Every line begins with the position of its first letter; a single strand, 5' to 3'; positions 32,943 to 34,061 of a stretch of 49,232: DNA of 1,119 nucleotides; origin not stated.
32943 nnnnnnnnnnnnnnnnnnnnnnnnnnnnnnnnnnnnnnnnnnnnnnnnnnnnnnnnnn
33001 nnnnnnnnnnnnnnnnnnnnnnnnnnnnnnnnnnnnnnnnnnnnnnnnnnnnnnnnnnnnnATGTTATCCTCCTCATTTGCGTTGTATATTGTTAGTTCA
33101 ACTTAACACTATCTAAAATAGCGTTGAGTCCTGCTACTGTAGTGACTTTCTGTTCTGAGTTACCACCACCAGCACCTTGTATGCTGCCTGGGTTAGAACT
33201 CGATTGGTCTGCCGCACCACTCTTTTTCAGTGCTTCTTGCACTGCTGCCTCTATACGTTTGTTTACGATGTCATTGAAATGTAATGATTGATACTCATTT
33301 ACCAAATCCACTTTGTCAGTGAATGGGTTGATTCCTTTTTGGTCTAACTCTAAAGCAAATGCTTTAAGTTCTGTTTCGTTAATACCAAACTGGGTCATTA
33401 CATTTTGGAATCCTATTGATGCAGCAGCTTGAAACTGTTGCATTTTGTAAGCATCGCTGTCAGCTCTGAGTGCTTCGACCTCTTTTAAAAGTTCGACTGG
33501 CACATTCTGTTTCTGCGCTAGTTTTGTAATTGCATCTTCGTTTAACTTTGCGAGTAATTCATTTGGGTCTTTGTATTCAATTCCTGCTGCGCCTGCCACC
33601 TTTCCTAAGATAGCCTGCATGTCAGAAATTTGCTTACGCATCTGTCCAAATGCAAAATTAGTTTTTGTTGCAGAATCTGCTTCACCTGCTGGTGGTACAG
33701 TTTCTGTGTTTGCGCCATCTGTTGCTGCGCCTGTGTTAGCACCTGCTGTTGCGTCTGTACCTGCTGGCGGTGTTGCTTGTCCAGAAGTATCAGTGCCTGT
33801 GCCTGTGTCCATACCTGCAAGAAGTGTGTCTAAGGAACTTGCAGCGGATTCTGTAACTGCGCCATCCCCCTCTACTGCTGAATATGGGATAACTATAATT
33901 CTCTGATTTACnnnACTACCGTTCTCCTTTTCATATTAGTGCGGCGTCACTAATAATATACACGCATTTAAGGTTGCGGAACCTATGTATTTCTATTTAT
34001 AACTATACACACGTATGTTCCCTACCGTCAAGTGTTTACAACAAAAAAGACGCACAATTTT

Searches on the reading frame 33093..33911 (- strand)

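Call 94: search_protein_families(library=phrogs, proteins=[window:33093-33911:-], max_evalue=0.001)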
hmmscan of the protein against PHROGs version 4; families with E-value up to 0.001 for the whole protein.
window:33093-33911:- (272 aa): 1 family
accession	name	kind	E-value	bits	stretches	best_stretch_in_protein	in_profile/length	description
phrog_13908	-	unknown function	9.3e-06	26.1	1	90-262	91-272/294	-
